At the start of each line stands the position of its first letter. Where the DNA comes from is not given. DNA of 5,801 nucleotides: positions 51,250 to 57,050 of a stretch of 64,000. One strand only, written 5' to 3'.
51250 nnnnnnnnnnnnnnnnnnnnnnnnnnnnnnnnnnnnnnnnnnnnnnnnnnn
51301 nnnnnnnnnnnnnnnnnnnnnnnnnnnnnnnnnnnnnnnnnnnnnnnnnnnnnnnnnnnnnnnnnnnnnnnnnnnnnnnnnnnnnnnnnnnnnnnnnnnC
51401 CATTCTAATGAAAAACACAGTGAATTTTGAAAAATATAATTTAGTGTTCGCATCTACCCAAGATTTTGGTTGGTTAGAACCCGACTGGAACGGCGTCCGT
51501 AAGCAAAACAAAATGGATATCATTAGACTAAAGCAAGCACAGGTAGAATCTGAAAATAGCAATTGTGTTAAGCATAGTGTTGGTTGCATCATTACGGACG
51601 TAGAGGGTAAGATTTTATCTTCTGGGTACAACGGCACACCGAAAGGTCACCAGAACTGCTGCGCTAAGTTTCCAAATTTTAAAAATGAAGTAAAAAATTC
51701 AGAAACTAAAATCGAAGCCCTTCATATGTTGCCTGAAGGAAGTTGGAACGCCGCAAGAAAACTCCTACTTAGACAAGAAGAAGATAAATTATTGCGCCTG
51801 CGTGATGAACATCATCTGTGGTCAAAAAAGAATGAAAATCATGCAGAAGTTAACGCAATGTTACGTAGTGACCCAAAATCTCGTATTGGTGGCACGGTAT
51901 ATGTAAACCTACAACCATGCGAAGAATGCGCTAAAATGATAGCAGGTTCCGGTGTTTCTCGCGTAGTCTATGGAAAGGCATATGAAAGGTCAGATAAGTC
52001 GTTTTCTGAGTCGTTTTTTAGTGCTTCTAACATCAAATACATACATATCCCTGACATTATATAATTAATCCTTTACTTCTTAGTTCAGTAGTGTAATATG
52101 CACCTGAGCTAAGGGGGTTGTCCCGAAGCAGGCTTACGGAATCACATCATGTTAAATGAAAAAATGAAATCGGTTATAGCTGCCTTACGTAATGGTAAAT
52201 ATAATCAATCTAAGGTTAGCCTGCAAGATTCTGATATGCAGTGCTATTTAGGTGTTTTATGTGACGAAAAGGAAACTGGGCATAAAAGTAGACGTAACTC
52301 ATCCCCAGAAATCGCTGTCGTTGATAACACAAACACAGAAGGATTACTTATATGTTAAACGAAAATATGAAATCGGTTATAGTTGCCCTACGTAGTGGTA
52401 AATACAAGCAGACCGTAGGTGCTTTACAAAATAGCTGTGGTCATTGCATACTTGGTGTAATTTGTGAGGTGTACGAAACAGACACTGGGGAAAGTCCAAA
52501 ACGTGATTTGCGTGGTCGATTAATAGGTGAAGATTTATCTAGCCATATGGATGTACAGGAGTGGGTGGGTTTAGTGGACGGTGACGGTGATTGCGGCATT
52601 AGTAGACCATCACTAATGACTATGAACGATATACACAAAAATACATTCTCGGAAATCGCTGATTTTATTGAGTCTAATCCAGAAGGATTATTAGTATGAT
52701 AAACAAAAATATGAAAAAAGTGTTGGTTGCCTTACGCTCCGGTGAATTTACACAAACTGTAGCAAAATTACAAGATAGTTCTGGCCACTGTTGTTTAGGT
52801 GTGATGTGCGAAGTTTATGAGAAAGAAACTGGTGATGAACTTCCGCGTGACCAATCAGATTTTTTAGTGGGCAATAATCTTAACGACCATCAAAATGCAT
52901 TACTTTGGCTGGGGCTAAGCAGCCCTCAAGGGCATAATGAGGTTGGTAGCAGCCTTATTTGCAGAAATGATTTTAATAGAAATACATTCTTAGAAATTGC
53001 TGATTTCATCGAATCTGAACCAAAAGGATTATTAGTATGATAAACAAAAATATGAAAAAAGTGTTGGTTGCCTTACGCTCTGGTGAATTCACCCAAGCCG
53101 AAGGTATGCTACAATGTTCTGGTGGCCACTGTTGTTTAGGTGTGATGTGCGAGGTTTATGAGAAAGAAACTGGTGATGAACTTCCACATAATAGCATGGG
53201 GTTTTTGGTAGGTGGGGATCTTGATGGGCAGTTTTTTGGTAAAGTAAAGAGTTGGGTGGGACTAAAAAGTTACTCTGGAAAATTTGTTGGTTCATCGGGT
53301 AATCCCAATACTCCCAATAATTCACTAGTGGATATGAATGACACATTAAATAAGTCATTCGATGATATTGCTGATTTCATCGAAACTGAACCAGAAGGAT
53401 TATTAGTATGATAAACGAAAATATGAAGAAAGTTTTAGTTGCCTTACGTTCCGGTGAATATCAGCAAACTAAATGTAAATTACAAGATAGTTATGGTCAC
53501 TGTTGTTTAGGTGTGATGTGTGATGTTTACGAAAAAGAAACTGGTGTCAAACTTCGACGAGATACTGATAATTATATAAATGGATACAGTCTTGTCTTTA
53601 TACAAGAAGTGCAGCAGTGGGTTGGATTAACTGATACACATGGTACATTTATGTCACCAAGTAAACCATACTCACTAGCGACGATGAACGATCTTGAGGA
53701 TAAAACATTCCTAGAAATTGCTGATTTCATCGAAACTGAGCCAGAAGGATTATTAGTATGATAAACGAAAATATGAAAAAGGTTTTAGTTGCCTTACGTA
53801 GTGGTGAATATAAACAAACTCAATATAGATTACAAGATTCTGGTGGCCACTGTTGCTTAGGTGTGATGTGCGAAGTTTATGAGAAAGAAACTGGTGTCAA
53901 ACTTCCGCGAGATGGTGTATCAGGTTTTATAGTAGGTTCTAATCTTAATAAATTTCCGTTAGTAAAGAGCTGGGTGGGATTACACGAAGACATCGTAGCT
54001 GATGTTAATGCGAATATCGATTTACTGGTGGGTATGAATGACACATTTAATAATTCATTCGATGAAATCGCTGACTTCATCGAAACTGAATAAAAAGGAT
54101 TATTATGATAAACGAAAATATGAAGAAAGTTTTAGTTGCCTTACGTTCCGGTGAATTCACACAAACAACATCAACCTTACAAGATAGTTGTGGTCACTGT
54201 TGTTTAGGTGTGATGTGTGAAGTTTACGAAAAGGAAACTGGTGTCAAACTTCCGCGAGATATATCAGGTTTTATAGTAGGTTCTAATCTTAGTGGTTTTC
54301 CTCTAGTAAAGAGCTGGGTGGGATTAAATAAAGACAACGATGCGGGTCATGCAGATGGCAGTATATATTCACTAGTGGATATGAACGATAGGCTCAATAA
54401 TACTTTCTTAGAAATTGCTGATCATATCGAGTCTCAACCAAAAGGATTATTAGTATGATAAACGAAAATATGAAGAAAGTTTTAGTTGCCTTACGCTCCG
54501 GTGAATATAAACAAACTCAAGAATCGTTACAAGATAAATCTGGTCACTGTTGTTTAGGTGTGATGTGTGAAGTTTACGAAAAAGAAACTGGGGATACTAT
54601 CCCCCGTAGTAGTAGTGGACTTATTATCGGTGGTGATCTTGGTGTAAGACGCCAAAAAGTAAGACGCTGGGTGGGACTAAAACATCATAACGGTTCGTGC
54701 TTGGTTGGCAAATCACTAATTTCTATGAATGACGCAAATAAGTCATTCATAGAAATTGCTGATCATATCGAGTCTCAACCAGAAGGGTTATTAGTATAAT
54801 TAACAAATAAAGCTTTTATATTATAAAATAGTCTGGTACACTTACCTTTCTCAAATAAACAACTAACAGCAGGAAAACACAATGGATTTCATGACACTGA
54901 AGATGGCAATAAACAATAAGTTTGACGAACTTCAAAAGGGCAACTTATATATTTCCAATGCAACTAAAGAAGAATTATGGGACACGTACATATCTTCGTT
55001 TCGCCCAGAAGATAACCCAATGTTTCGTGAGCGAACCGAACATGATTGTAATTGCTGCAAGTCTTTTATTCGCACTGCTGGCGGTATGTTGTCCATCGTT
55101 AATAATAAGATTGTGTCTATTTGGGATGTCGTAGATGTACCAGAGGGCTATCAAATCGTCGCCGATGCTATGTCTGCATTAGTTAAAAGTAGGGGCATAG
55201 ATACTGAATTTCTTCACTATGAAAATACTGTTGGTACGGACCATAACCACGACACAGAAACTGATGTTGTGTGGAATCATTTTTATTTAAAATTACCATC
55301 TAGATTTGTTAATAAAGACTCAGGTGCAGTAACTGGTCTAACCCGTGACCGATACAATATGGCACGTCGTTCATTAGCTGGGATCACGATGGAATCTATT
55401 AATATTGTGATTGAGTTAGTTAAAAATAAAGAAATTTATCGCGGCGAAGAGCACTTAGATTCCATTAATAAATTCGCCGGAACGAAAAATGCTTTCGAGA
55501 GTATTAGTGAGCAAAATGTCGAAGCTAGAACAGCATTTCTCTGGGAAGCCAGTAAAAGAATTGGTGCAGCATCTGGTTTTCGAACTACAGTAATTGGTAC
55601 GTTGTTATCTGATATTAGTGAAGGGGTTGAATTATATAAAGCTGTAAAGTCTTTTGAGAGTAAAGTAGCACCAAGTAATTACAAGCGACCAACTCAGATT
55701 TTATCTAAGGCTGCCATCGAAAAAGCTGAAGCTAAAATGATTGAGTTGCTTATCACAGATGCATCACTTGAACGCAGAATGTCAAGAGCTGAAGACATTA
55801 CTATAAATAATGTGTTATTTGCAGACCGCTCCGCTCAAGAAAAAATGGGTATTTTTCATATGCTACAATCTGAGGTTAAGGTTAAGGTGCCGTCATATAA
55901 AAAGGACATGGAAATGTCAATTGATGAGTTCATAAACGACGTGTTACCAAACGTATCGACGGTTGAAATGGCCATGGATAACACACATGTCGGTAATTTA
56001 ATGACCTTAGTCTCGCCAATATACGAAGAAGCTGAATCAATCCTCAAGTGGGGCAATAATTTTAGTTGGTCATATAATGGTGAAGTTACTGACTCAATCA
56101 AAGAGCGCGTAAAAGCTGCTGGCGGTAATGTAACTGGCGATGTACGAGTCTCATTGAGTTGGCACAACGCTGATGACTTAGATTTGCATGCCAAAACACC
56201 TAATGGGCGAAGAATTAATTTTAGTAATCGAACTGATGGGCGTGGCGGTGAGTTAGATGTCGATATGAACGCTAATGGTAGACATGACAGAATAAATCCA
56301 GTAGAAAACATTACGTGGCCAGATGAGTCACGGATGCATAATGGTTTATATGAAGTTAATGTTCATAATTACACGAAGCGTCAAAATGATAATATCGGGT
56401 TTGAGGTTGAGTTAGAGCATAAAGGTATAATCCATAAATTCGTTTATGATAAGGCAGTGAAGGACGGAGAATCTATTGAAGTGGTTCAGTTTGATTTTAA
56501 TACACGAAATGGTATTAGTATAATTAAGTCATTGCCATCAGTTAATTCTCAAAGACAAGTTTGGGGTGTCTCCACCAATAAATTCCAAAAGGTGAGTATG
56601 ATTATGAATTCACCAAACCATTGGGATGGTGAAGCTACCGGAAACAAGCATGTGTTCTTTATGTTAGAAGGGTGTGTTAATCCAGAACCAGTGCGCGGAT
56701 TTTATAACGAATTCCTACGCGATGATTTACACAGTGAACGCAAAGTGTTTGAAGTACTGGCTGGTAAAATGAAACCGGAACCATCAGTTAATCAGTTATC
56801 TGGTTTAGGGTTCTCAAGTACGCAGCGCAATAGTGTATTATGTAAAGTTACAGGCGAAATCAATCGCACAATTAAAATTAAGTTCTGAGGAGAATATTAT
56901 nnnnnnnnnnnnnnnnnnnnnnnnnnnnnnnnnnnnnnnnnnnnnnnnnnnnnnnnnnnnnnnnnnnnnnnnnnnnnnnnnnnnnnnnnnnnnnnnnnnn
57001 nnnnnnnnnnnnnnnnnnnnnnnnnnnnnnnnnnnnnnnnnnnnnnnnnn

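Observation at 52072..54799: Operon of eight tandem, translationally coupled paralogs with conserved termini and a diversified central segment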

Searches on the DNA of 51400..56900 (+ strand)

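Call 5: search_dna_similar(query=window:51400-56900:+, collection=phages, mode=near, max_rows=30)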
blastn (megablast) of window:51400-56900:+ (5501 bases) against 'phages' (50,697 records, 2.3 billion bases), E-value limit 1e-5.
No match.
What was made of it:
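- Tried and rejected: Megablast of the locus against cultured phages found no match (call 5).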

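Call 65: search_rna_families(source=window, start=51500, end=55500, threshold=evalue, max_evalue=1)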
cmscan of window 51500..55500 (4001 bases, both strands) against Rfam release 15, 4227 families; matches with E-value up to 1: 1.
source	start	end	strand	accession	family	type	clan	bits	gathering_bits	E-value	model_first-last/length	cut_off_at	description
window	52759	52873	-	RF02706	TeloSII_ncR30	Gene; sRNA;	-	17.2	86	0.92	1-226/226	no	TeloSII non coding RNA 30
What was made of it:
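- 52100..52148 (+): Relatively G+C-rich leader upstream of g1. There is no Rfam match (call 65).
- Tried and rejected: Rfam scan of the leader and array gave only a chance-level hit (call 65).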
